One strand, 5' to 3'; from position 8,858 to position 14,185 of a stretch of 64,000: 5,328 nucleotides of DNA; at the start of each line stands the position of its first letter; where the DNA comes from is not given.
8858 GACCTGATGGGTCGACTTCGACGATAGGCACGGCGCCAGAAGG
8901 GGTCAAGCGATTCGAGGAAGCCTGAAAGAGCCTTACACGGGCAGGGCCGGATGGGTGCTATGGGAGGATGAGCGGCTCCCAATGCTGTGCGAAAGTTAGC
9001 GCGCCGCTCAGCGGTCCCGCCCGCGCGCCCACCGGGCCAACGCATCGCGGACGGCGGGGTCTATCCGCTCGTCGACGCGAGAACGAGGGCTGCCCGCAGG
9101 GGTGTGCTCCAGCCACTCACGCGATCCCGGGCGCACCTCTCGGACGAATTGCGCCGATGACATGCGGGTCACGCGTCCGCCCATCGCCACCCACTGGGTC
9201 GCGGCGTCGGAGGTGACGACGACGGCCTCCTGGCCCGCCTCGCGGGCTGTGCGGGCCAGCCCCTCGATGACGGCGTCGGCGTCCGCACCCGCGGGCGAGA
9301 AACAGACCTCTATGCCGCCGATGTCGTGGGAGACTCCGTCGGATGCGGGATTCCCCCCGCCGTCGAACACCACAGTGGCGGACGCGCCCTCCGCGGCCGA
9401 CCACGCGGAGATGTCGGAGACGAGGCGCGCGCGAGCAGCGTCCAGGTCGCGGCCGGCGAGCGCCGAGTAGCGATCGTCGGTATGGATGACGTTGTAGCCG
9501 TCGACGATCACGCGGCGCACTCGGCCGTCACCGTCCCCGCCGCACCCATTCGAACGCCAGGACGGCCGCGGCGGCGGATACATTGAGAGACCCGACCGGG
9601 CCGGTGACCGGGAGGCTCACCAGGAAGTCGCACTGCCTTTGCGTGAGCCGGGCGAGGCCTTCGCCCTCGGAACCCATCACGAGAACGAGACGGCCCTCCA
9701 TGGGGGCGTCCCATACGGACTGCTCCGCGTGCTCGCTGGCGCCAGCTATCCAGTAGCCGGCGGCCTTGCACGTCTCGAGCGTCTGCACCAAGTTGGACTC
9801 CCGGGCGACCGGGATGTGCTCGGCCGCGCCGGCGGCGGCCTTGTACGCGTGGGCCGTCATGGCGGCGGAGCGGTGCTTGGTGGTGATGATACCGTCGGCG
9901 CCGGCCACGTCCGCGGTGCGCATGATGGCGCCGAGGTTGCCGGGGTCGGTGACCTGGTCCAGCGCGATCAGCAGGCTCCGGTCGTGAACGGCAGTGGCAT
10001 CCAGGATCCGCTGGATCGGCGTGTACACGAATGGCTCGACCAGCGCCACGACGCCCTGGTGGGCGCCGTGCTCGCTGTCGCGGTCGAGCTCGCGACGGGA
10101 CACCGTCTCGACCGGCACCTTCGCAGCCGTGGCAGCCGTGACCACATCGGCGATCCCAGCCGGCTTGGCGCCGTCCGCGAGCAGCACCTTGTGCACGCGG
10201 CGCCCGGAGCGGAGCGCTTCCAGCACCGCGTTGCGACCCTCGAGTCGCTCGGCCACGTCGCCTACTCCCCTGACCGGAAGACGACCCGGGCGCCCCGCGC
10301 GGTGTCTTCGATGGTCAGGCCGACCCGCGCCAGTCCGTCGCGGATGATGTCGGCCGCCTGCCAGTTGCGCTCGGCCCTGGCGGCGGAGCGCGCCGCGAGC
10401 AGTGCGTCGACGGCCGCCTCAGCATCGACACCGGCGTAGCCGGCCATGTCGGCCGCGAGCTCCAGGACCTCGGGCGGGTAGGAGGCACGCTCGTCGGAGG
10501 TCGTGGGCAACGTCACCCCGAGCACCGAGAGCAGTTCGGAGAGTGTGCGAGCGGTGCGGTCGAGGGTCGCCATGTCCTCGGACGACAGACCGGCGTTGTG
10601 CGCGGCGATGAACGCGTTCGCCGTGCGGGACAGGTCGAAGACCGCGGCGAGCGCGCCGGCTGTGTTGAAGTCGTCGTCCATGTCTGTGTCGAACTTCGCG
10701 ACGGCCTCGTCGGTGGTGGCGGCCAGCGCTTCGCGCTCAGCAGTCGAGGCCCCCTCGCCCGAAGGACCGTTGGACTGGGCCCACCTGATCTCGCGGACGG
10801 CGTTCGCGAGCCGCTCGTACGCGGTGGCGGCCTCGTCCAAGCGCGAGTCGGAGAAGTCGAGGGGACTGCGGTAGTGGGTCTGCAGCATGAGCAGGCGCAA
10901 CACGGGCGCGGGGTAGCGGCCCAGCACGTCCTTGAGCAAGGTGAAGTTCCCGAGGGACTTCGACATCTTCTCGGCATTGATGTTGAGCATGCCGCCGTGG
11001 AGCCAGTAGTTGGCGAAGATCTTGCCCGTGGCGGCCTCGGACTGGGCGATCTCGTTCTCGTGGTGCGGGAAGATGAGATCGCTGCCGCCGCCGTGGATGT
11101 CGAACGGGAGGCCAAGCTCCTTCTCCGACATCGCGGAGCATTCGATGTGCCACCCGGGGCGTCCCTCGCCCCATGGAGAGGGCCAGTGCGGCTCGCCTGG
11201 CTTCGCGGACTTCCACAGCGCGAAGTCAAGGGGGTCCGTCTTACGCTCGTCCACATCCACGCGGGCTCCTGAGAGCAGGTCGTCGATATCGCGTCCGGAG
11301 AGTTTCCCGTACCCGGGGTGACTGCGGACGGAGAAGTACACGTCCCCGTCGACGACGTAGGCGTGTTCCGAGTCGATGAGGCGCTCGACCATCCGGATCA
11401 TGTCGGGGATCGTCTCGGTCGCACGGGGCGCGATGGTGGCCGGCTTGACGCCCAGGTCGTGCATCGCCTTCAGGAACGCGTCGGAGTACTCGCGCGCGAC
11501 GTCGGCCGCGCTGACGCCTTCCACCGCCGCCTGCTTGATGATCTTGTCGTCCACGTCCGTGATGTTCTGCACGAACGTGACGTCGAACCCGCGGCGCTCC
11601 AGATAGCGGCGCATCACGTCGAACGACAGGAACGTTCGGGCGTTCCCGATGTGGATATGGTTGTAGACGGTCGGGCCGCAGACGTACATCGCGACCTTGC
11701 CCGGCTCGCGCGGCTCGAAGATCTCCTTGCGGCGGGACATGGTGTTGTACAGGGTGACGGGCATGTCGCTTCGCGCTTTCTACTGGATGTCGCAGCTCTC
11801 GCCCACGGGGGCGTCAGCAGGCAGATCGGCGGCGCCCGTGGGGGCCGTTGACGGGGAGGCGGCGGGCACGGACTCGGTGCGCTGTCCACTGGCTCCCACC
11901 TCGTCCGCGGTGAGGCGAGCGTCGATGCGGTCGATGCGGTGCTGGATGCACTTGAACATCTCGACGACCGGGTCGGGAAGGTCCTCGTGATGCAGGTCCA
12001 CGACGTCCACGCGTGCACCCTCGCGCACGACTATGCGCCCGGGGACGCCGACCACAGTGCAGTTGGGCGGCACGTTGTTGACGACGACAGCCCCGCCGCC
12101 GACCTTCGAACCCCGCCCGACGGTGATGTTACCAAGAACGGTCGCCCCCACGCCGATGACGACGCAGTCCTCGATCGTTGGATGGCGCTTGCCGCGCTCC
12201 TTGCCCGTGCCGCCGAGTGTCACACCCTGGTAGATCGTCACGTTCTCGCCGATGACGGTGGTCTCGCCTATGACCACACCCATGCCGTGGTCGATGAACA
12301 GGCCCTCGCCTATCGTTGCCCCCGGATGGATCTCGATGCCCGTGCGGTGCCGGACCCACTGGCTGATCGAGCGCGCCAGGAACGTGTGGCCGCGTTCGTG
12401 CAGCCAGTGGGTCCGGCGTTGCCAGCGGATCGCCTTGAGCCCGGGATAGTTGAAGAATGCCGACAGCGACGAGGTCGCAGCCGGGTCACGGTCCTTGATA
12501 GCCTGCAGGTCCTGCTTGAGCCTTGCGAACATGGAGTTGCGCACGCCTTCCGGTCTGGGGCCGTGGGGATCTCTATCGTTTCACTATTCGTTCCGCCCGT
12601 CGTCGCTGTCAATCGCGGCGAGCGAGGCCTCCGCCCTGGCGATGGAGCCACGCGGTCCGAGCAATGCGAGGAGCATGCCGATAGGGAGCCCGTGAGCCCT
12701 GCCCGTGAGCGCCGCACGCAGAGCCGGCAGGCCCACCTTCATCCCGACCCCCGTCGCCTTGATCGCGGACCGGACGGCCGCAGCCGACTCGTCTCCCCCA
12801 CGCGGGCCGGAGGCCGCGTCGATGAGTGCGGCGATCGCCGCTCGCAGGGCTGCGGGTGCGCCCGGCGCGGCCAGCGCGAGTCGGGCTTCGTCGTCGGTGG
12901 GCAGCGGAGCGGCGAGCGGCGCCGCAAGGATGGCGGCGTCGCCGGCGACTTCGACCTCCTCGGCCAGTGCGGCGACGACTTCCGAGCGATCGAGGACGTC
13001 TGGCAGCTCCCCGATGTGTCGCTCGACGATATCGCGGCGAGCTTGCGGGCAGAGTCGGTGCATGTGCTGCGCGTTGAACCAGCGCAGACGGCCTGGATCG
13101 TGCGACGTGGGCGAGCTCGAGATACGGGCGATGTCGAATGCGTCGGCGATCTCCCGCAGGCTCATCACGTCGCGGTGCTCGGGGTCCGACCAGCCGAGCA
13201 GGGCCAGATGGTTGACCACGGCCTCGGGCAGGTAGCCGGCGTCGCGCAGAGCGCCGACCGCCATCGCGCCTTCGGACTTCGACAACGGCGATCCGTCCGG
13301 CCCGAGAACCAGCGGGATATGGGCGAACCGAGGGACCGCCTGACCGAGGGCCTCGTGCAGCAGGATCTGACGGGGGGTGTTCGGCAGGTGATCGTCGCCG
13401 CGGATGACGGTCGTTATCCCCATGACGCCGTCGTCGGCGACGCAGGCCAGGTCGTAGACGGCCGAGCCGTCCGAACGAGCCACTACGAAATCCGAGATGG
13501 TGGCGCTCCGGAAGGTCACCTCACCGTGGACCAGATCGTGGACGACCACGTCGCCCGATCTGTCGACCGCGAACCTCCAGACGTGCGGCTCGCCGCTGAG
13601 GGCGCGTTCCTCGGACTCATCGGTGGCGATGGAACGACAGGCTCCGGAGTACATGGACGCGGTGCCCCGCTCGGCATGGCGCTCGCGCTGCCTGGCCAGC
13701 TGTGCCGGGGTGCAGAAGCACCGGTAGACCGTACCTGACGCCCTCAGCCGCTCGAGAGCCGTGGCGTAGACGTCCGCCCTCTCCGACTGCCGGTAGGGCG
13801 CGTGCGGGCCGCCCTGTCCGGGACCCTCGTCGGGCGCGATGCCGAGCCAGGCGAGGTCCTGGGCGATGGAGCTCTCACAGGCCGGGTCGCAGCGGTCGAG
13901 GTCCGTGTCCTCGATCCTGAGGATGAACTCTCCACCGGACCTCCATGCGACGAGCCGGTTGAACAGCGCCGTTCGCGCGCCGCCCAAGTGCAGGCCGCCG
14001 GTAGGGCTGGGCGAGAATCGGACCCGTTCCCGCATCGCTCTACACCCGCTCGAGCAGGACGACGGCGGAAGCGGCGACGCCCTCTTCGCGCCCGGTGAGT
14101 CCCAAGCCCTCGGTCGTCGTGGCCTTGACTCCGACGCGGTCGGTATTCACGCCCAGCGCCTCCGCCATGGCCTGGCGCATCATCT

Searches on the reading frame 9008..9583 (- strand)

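Call 31: search_protein_families(library=pfam, proteins=[window:9008-9583:-], max_evalue=0.00001)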
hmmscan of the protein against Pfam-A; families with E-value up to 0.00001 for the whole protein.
window:9008-9583:- (191 aa): 1 family
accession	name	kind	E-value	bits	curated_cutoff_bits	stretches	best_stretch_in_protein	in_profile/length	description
PF05991.17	NYN_YacP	-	1.3e-31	110.3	24.6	1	25-186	1-165/166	YacP-like NYN domain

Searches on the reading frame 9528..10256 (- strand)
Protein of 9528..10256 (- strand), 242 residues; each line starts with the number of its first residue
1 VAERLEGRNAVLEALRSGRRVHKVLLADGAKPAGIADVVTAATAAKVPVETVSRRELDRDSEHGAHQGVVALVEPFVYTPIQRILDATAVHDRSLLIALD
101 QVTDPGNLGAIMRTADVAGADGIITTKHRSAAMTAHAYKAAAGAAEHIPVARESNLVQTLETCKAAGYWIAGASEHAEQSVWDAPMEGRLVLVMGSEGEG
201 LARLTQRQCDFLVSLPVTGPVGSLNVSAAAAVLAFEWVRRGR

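Call 31: search_protein_families(library=pfam, proteins=[window:9528-10256:-], max_evalue=0.00001)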
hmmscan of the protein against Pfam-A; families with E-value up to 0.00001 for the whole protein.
window:9528-10256:- (242 aa): 2 families
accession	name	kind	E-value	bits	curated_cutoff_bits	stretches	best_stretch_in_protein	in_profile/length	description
PF00588.24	SpoU_methylase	-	9.5e-39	133.2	29.7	1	95-234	2-141/142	SpoU rRNA Methylase family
PF08032.17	SpoU_sub_bind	-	6.1e-20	71.8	22.8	1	5-76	2-73/76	RNA 2'-O ribose methyltransferase substrate binding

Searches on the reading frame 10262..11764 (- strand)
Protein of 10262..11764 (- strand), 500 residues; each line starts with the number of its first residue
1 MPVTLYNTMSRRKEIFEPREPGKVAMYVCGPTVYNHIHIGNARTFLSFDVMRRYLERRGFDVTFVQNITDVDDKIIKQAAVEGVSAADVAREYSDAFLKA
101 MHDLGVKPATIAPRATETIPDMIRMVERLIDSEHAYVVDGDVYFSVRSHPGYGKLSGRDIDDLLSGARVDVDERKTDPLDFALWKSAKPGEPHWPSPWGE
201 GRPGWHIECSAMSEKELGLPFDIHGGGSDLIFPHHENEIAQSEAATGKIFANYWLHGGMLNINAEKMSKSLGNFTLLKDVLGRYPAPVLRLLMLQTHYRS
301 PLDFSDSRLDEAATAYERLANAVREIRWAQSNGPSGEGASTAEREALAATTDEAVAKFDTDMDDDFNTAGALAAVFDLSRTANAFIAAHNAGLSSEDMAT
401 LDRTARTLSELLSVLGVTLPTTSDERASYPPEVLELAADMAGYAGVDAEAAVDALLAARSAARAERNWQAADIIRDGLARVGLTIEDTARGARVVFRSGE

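Call 31: search_protein_families(library=pfam, proteins=[window:10262-11764:-], max_evalue=0.00001)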
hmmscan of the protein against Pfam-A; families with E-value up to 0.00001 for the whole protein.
window:10262-11764:- (500 aa): 6 families
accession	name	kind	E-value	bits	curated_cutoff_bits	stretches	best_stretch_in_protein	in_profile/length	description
PF01406.26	tRNA-synt_1e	-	6.8e-131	436.6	27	1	16-312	2-299/301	tRNA synthetases class I (C) catalytic domain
PF09190.17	DALR_2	-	3.1e-14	53.7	22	1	357-417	1-55/57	DALR domain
PF09334.17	tRNA-synt_1g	-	4.3e-12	45.9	20.1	1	34-107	11-84/391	tRNA synthetases class I (M)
PF01921.24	tRNA-synt_1f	-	1.6e-08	34.3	27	0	264-324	280-340/360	tRNA synthetases class I (K)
PF00133.28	tRNA-synt_1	-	9e-08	31.7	22.7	1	214-302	322-411/414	tRNA synthetases class I (I, L, M and V)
PF23493.1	CysS_C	-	3.6e-06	27.4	23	1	448-489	4-45/51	Cysteinyl-tRNA ligase anticodon binding domain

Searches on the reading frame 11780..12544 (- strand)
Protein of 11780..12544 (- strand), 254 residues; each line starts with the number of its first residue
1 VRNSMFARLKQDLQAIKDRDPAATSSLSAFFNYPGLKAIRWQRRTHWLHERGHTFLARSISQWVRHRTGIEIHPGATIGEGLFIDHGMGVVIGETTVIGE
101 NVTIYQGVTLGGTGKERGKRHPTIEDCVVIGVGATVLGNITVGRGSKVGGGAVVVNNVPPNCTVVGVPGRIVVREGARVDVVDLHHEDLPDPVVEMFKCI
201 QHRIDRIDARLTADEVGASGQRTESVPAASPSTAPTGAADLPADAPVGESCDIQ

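Call 31: search_protein_families(library=pfam, proteins=[window:11780-12544:-], max_evalue=0.00001)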
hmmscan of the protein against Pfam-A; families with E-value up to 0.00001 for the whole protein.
window:11780-12544:- (254 aa): 1 family
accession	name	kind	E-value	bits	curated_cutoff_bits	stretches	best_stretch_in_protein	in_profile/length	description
PF00132.30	Hexapep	-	1.5e-10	40.8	27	0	121-154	1-34/36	Bacterial transferase hexapeptide (six repeats)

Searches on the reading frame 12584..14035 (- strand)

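Call 31: search_protein_families(library=pfam, proteins=[window:12584-14035:-], max_evalue=0.00001)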
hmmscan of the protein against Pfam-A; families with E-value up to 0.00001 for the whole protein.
window:12584-14035:- (483 aa): 2 families
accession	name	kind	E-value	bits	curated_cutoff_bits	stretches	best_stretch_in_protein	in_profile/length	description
PF00749.27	tRNA-synt_1c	-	3.1e-80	269.9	23.4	1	4-319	3-314/314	tRNA synthetases class I (E and Q), catalytic domain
PF19269.4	Anticodon_2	-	1.9e-09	38.5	23.6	1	351-469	17-138/141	Anticodon binding domain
